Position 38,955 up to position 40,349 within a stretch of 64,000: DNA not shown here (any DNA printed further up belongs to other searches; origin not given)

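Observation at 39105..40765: folE is followed 5 nt later by a SABATH-like (plant-type carboxyl/purine-N) methyltransferase: unusual two-gene unit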

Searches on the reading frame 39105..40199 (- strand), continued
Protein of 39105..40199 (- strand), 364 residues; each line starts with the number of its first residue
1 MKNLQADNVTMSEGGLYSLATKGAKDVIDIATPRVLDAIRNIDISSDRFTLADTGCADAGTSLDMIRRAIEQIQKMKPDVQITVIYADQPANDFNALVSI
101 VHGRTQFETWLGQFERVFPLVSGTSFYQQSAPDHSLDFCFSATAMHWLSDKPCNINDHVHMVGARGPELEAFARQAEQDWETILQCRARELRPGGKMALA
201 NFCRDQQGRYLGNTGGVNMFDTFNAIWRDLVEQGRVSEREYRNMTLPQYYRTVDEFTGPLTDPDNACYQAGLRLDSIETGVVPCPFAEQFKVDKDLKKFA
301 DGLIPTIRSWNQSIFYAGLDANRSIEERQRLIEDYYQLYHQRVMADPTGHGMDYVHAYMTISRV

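Call 49: search_protein_families(library=pfam, proteins=[P0134, P0138, P0143, P0147, P0155, P0156, P0187, P0177, P0184, P0259], max_evalue=0.0001)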
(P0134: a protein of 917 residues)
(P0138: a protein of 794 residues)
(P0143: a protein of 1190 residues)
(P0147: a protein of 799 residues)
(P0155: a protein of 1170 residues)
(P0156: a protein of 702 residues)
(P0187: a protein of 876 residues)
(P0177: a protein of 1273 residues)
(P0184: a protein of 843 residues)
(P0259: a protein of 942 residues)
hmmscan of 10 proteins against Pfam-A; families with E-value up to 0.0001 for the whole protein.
P0134 (917 aa): 2 families
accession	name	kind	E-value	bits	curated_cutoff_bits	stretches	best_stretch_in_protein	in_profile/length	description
PF01266.30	DAO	-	1.6e-38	133.6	27.9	1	101-479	1-352/353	FAD dependent oxidoreductase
PF03492.21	Methyltransf_7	-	4.9e-27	95.4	29.8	1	581-915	12-335/335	SAM dependent carboxyl methyltransferase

P0138 (794 aa): 7 families
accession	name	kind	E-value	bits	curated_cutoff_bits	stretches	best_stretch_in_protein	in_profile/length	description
PF01266.30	DAO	-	1.3e-36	127.3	27.9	1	6-381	3-353/353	FAD dependent oxidoreductase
PF03492.21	Methyltransf_7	-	3.7e-30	105.7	29.8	1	492-793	51-335/335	SAM dependent carboxyl methyltransferase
PF07992.20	Pyr_redox_2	-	7.8e-11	42.4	26.1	0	162-228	190-251/291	Pyridine nucleotide-disulphide oxidoreductase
PF03486.20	HI0933_like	-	1.8e-06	28.1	50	0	158-210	112-164/244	HI0933-like protein Rossmann domain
PF13738.12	Pyr_redox_3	-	1.2e-05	25.2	30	0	152-216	78-140/305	Pyridine nucleotide-disulphide oxidoreductase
PF01593.30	Amino_oxidase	-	3.5e-05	23.7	19.8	0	161-212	207-258/443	Flavin containing amine oxidoreductase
PF13454.12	NAD_binding_9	-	5.2e-05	23.7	21.8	0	162-209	108-153/155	FAD-NAD(P)-binding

P0143 (1190 aa): 4 families
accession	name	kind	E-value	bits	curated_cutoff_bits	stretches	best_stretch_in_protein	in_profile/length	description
PF01266.30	DAO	-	7e-42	144.6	27.9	1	370-749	1-353/353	FAD dependent oxidoreductase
PF03492.21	Methyltransf_7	-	1.6e-24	87.2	29.8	1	852-1186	12-335/335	SAM dependent carboxyl methyltransferase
PF00208.27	ELFV_dehydrog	-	1.2e-14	55.1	23.4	1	216-296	99-181/241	Glutamate/Leucine/Phenylalanine/Valine dehydrogenase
PF13450.12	NAD_binding_8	-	2.9e-06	27.9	21.9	0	373-403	1-29/68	NAD(P)-binding Rossmann-like domain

P0147 (799 aa): 3 families
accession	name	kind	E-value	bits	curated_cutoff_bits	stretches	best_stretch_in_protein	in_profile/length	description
PF01266.30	DAO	-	1.3e-30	107.6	27.9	1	4-384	1-353/353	FAD dependent oxidoreductase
PF03492.21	Methyltransf_7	-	3.1e-27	96.1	29.8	1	469-794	12-331/335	SAM dependent carboxyl methyltransferase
PF07992.20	Pyr_redox_2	-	7.2e-05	22.8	26.1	0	4-216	2-113/291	Pyridine nucleotide-disulphide oxidoreductase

P0155 (1170 aa): 5 families
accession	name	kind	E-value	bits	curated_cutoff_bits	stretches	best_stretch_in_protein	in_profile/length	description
PF01266.30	DAO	-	1.4e-38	133.8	27.9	1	373-753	1-353/353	FAD dependent oxidoreductase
PF03492.21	Methyltransf_7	-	2.4e-29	103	29.8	1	869-1169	52-335/335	SAM dependent carboxyl methyltransferase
PF00208.27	ELFV_dehydrog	-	1.4e-16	61.4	23.4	1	229-341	102-216/241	Glutamate/Leucine/Phenylalanine/Valine dehydrogenase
PF07992.20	Pyr_redox_2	-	9e-07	29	26.1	0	373-407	2-33/291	Pyridine nucleotide-disulphide oxidoreductase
PF02812.23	ELFV_dehydrog_N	-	9.8e-05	22.5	25.3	0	47-141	30-124/129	Glu/Leu/Phe/Val dehydrogenase, dimerisation domain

P0156 (702 aa): 2 families
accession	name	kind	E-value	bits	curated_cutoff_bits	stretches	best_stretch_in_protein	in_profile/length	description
PF03492.21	Methyltransf_7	-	8.9e-24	84.7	29.8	1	368-571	14-232/335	SAM dependent carboxyl methyltransferase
PF00208.27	ELFV_dehydrog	-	2.7e-12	47.3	23.4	1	37-203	8-191/241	Glutamate/Leucine/Phenylalanine/Valine dehydrogenase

P0187 (876 aa): 4 families
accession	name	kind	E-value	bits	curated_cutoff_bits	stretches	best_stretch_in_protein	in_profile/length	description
PF01266.30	DAO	-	7.3e-32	111.7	27.9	1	58-435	1-350/353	FAD dependent oxidoreductase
PF03492.21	Methyltransf_7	-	1.9e-29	103.4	29.8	1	595-868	51-328/335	SAM dependent carboxyl methyltransferase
PF01946.23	Thi4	-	3.1e-05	23.8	26.2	1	56-89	17-49/235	Thi4 family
PF07992.20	Pyr_redox_2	-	6.2e-05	23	26.1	0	58-84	2-26/291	Pyridine nucleotide-disulphide oxidoreductase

P0177 (1273 aa): 8 families
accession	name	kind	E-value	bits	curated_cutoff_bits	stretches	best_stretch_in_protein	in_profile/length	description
PF01266.30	DAO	-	2.7e-49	169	27.9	1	856-1238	1-352/353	FAD dependent oxidoreductase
PF03492.21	Methyltransf_7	-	1.8e-21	77.1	29.8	1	87-409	11-333/335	SAM dependent carboxyl methyltransferase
PF00208.27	ELFV_dehydrog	-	7e-11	42.7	23.4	0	681-785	111-217/241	Glutamate/Leucine/Phenylalanine/Valine dehydrogenase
PF07992.20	Pyr_redox_2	-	1.6e-06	28.2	26.1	0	850-891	138-177/291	Pyridine nucleotide-disulphide oxidoreductase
PF13450.12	NAD_binding_8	-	3.6e-06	27.6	21.9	1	859-900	1-40/68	NAD(P)-binding Rossmann-like domain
PF01946.23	Thi4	-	2.2e-05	24.2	26.2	1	855-902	18-62/235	Thi4 family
PF02812.23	ELFV_dehydrog_N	-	5.2e-05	23.4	25.3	0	483-581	33-127/129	Glu/Leu/Phe/Val dehydrogenase, dimerisation domain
PF03446.21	NAD_binding_2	-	5.6e-05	23.6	21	0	625-657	4-36/161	NAD binding domain of 6-phosphogluconate dehydrogenase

P0184 (843 aa): 3 families
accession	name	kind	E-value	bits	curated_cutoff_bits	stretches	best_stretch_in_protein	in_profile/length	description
PF03492.21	Methyltransf_7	-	9e-21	74.8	29.8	1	68-390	15-335/335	SAM dependent carboxyl methyltransferase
PF00208.27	ELFV_dehydrog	-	1.3e-11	45.1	23.4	1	668-739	111-184/241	Glutamate/Leucine/Phenylalanine/Valine dehydrogenase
PF02812.23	ELFV_dehydrog_N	-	1.1e-05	25.6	25.3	1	468-564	30-125/129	Glu/Leu/Phe/Val dehydrogenase, dimerisation domain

P0259 (942 aa): 12 families
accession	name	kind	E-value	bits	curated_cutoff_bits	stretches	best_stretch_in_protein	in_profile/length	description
PF08241.18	Methyltransf_11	-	5.9e-35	120.2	21.2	2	727-824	2-95/95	Methyltransferase domain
PF13649.12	Methyltransf_25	-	6.1e-33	113.8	27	2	725-820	1-97/97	Methyltransferase domain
PF08242.18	Methyltransf_12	-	1.4e-28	99.9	30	2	726-822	1-98/98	Methyltransferase domain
PF13489.12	Methyltransf_23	-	7e-27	94.6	27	2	716-869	17-163/164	Methyltransferase domain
PF13847.12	Methyltransf_31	-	2.6e-22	79.5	27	2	722-838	4-123/145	Methyltransferase domain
PF03492.21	Methyltransf_7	-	5.2e-22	78.9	29.8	1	71-371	14-318/335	SAM dependent carboxyl methyltransferase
PF02353.26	CMAS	-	3e-15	56.7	27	2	708-922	49-267/273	Mycolic acid cyclopropane synthetase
PF20922.3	Anamorsin_N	-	2e-14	54.1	27.1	1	755-831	16-94/163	Anamorsin, N-terminal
PF01209.24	Ubie_methyltran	-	1.4e-13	51.2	20.1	1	724-826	50-153/233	ubiE/COQ5 methyltransferase family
PF00398.26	RrnaAD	-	5.6e-10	39.2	24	0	709-786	18-91/263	Ribosomal RNA adenine dimethylase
PF00891.24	Methyltransf_2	-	1.9e-06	27.8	22.3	0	716-865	57-209/210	O-methyltransferase domain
PF13578.12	Methyltransf_24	-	9.1e-05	23.7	26.3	0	727-826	2-104/105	Methyltransferase domain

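Call 50: list_cluster_members(proteins=[P0143, P0155, P0177, P0134, P0138, P0147, P0184, P0156, P0187, P0259])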
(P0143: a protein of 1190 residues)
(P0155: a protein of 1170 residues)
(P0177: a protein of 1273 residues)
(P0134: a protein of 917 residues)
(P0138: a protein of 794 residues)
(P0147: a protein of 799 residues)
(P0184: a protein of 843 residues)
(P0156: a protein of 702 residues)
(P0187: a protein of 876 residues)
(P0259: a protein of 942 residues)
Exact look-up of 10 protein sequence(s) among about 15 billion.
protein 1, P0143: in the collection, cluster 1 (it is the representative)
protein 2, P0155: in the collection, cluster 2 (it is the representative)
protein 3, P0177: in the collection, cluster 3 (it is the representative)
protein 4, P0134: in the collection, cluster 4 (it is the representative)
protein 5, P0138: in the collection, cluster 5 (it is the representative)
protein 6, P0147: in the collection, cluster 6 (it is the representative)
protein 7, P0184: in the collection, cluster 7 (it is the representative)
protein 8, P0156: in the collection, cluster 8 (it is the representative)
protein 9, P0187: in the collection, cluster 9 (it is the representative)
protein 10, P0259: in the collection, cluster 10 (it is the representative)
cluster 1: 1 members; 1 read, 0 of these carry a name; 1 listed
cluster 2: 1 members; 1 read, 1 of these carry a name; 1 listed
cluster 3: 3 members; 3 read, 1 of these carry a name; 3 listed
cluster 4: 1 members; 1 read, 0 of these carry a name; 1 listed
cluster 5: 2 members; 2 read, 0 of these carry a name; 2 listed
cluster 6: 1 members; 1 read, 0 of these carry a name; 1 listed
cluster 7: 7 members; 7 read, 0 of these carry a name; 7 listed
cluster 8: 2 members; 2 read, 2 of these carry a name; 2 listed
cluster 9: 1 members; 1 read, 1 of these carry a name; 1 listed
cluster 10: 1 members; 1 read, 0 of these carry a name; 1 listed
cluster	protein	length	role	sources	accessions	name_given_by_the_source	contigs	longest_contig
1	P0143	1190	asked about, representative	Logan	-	-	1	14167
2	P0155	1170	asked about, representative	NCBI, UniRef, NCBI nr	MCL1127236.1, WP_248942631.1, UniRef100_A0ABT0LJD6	FAD-dependent oxidoreductase [Shewanella surugensis] | FAD-dependent oxidoreductase n=1 Tax=Shewanella surugensis TaxID=212020 ...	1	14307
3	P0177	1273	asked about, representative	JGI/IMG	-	-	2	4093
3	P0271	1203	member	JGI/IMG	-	glycine/D-amino acid oxidase-like deaminating enzyme/glutamate dehydrogenase/leucine ...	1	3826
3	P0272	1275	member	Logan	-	-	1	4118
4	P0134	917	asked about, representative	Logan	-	-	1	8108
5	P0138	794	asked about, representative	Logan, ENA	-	-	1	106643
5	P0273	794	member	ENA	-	-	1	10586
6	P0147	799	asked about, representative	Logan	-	-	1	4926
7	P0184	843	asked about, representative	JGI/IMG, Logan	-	-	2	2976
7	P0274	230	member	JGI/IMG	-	-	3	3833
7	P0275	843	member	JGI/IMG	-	-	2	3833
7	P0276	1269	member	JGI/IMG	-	-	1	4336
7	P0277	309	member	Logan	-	-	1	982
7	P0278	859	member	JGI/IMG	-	-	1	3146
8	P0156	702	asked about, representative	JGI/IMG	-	hypothetical protein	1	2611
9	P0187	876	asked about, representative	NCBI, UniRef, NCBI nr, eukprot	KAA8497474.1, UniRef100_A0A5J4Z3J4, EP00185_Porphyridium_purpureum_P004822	N-methyl-L-tryptophan oxidase [Porphyridium purpureum] | N-methyl-L-tryptophan oxidase n=1 Tax=Porphyridium purpureum TaxID=35688 ... | POR8405..scf295_1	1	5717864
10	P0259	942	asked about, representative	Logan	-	-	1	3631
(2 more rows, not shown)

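Call 51: find_encoding_contigs(protein=P0155, flank=8000, max_places=3)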
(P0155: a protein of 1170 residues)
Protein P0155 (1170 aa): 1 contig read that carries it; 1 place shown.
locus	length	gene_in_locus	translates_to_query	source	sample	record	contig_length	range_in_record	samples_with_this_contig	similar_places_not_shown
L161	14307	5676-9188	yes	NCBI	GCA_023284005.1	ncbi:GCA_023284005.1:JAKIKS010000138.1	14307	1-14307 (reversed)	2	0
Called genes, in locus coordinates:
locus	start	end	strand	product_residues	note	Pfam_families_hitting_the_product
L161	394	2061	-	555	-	PF00515:TPR_1 (faint), PF07719:TPR_2 (faint), PF13428:TPR_14 (faint), PF13414:TPR_11 (faint), PF14559:TPR_19 (faint)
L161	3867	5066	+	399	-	PF07690:MFS_1, PF00083:Sugar_tr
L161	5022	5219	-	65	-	PF13551:HTH_29 (weak)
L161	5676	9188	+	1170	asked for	PF07992:Pyr_redox_2 (faint), PF00208:ELFV_dehydrog, PF01266:DAO, PF03492:Methyltransf_7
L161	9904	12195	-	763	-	PF01136:Peptidase_U32, PF12392:DUF3656 (weak)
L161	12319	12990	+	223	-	PF02798:GST_N (faint), PF13417:GST_N_3, PF13409:GST_N_2, PF00043:GST_C, PF13410:GST_C_2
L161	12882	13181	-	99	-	PF00665:rve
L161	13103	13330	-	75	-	PF13276:HTH_21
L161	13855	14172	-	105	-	-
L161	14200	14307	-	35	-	?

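Call 52: find_encoding_contigs(protein=P0138, flank=8000, max_places=3)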
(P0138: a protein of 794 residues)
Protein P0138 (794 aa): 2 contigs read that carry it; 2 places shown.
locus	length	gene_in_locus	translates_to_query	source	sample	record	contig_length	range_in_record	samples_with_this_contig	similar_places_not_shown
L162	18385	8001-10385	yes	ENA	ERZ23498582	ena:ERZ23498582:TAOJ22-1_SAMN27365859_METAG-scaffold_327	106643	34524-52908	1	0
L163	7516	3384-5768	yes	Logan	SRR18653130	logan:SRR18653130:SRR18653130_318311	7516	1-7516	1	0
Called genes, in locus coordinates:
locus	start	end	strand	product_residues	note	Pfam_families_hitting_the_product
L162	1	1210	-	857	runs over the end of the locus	PF13181:TPR_8 (faint), PF04564:U-box, PF07719:TPR_2 (faint), PF13174:TPR_6 (faint), PF13424:TPR_12 (faint)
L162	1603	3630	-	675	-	-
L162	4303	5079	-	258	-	-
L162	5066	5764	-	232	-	PF12796:Ank_2, PF13857:Ank_5 (faint), PF00023:Ank, PF24521:Ank_KRIT1 (weak), PF13637:Ank_4 (weak), PF00023:Ank (weak), PF13637:Ank_4, PF12796:Ank_2 (weak), +1 more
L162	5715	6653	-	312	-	-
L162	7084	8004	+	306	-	PF00670:AdoHcyase_NAD (weak), PF00208:ELFV_dehydrog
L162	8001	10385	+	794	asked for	PF01266:DAO, PF03486:HI0933_like (faint), PF07992:Pyr_redox_2 (faint), PF13738:Pyr_redox_3 (faint), PF03492:Methyltransf_7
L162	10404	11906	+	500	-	PF02028:BCCT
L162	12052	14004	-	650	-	PF03160:Calx-beta, PF12256:TcdB_toxin_midN (faint), PF03160:Calx-beta, PF01839:FG-GAP (faint), PF13517:FG-GAP_3, PF22301:AUDH_beta_propeller (faint), PF13517:FG-GAP_3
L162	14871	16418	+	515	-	PF00282:Pyridoxal_deC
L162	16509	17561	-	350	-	PF00724:Oxidored_FMN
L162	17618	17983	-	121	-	PF01022:HTH_5 (faint)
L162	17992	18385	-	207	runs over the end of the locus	PF07314:Lit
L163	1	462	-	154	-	?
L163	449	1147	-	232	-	PF12796:Ank_2, PF13857:Ank_5 (faint), PF00023:Ank, PF24521:Ank_KRIT1 (weak), PF13637:Ank_4 (weak), PF00023:Ank (weak), PF13637:Ank_4, PF12796:Ank_2 (weak), +1 more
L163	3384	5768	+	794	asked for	PF01266:DAO, PF03486:HI0933_like (faint), PF07992:Pyr_redox_2 (faint), PF13738:Pyr_redox_3 (faint), PF03492:Methyltransf_7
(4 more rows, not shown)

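Call 56: find_encoding_contigs(protein=P0143, flank=8000, max_places=3)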
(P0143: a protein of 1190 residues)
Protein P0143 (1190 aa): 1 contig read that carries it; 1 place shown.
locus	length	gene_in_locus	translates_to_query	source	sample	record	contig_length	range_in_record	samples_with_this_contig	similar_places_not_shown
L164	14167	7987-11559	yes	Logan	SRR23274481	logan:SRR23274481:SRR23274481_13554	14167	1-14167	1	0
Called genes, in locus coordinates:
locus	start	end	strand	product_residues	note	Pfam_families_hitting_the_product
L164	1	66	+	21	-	?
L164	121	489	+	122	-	-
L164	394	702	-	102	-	-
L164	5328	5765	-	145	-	-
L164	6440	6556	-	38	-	-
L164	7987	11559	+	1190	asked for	PF13450:NAD_binding_8 (faint), PF00208:ELFV_dehydrog, PF01266:DAO, PF03492:Methyltransf_7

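Call 57: find_encoding_contigs(protein=P0134, flank=8000, max_places=3)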
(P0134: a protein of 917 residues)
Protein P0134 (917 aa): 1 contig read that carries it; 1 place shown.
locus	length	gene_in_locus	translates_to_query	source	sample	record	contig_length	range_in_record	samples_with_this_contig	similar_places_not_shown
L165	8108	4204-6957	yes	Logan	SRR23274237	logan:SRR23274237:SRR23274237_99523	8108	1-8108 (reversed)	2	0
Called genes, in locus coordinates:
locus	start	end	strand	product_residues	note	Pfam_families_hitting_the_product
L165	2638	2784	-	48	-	-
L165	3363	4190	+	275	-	PF02812:ELFV_dehydrog_N (faint), PF00208:ELFV_dehydrog (faint)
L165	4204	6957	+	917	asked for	PF01266:DAO, PF03492:Methyltransf_7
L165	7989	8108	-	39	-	?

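Call 58: find_encoding_contigs(protein=P0128, flank=8000, max_places=4)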
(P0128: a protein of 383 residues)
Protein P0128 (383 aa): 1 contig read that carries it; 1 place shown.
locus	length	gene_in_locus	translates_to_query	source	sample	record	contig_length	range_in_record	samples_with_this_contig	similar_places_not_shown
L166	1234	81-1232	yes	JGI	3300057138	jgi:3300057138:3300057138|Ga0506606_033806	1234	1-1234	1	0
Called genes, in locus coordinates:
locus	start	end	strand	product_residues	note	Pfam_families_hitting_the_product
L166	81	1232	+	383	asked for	PF03492:Methyltransf_7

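Call 83: find_encoding_contigs(protein=P0123, flank=7000, max_places=3)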
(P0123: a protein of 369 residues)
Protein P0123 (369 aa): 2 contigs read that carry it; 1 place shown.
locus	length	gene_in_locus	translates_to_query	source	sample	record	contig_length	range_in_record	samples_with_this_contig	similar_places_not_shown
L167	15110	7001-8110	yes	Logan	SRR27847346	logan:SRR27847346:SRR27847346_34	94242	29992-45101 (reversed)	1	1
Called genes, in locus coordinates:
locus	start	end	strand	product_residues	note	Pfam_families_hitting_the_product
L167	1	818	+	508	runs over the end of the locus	PF24923:ATP-grasp_IQCH (weak), PF18105:PGM1_C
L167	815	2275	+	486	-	PF00171:Aldedh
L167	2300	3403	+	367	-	-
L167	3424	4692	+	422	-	PF00202:Aminotran_3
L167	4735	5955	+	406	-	PF07690:MFS_1, PF00083:Sugar_tr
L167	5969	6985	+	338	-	PF01820:Dala_Dala_lig_N, PF07478:Dala_Dala_lig_C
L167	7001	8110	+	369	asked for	PF03492:Methyltransf_7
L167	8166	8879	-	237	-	-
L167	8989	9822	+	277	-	PF01209:Ubie_methyltran, PF13489:Methyltransf_23 (faint), PF13847:Methyltransf_31, PF08241:Methyltransf_11, PF08242:Methyltransf_12, PF13649:Methyltransf_25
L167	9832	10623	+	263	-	PF13578:Methyltransf_24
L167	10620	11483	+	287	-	PF00892:EamA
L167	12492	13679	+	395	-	PF16289:PIN_12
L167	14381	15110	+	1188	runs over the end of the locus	PF01443:Viral_helicase1 (faint), PF13086:AAA_11, PF13087:AAA_12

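Call 84: find_encoding_contigs(protein=P0124, flank=7000, max_places=3)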
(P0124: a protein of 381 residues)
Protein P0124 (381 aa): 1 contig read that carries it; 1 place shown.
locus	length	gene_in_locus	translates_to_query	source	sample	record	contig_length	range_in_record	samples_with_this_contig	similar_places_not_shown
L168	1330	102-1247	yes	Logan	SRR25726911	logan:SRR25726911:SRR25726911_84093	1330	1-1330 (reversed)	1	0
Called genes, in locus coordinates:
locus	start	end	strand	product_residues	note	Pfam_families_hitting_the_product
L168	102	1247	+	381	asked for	PF03492:Methyltransf_7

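Call 85: find_encoding_contigs(protein=P0129, flank=7000, max_places=3)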
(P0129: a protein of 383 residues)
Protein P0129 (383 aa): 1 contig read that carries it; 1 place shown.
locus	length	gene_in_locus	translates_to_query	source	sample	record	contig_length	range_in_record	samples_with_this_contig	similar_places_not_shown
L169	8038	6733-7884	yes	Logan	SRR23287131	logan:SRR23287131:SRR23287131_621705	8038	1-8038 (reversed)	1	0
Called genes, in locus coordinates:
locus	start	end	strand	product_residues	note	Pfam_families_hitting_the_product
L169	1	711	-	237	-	?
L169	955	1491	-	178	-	-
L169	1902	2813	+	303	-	PF05721:PhyH (weak)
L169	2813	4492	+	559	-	PF00743:FMO-like, PF07992:Pyr_redox_2, PF13450:NAD_binding_8, PF13738:Pyr_redox_3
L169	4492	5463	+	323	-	PF00892:EamA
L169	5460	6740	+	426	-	PF00464:SHMT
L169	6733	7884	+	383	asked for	PF03492:Methyltransf_7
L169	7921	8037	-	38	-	?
